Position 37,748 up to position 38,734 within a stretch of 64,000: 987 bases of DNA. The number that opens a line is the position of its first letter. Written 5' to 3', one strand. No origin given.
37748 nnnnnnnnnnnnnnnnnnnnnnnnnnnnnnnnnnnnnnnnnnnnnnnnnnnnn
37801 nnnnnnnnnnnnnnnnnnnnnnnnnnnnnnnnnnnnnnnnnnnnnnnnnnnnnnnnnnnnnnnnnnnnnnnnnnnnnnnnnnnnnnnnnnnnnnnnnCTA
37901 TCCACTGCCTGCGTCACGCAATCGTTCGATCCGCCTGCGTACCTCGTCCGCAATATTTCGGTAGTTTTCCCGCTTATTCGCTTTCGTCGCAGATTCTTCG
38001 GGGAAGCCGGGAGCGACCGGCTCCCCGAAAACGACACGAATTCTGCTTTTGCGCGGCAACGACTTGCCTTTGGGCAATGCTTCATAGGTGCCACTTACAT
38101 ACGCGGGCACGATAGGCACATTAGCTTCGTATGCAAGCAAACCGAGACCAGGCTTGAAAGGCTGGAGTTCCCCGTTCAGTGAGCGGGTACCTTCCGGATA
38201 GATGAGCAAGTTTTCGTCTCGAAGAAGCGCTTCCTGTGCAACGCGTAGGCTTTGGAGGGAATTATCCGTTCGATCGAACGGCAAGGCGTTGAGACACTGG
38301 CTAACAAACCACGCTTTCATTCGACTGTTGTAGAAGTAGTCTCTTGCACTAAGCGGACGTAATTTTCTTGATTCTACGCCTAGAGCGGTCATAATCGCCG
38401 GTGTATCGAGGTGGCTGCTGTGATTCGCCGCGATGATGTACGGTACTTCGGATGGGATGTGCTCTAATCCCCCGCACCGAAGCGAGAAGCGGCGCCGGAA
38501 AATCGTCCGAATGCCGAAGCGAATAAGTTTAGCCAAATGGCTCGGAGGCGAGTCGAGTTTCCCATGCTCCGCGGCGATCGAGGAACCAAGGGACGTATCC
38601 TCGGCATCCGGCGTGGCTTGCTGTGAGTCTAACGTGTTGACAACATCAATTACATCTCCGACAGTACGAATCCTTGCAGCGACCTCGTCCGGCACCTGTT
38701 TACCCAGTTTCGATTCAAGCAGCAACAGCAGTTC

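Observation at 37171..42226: ElbD-like four-domain megaenzyme (FAR-acyl-AMP ligase-ACP-PlsC) followed by a HAD phosphatase: candidate ether/alkyl-glycerolipid module with permuted domain order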

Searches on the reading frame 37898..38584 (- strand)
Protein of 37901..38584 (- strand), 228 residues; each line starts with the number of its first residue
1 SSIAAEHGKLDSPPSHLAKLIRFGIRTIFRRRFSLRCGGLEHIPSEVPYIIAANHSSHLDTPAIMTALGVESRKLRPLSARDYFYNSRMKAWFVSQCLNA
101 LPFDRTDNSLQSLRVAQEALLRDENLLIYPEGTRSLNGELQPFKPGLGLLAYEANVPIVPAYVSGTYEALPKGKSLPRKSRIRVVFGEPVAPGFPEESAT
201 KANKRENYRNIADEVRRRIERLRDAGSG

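Call 40: search_solved_structures(query=window:37901-38584:-, max_evalue=0.01, show_alignments=1)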
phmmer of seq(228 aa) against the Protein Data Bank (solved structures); distinct sequences matched with E-value up to 0.01: 1.
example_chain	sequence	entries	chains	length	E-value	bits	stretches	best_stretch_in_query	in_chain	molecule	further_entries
5kym_A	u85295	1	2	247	5.8e-18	68.5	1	19-216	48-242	1-acyl-sn-glycerol-3-phosphate acyltransferase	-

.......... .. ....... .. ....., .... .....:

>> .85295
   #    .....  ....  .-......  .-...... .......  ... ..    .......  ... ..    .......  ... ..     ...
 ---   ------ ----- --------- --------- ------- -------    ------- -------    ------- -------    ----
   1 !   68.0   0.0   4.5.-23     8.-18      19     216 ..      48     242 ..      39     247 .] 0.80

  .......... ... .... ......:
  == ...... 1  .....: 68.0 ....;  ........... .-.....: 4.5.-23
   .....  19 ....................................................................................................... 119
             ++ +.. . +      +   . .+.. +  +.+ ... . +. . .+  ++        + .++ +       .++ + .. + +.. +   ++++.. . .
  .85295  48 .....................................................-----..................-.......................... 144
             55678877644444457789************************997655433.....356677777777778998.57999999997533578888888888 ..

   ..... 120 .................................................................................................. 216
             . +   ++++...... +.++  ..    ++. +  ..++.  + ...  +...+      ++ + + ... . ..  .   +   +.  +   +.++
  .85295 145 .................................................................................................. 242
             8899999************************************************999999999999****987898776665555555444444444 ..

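Call 45: search_protein_families(library=ncbifam, proteins=[window:37898-38581:-], max_evalue=0.001)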
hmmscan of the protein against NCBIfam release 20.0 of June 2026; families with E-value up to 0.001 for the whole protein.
window:37898-38581:- (227 aa): 4 families
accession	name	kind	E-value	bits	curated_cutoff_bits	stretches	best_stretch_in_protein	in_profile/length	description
NF006386.0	PRK08633.1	equivalog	2e-19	68.9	1221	1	18-189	413-586/1147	acyl-[ACP]--phospholipid O-acyltransferase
TIGR00530.1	AGP_acyltrn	subfamily_domain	8.3e-17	61.2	102.95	1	37-162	7-129/130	1-acylglycerol-3-phosphate O-acyltransferase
NF005291.0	PRK06814.1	equivalog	6.2e-11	40.9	1349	1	18-171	425-573/1140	acyl-[ACP]--phospholipid O-acyltransferase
NF011593.0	PRK15018.1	equivalog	0.00024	20.9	501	1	122-167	139-184/245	1-acylglycerol-3-phosphate O-acyltransferase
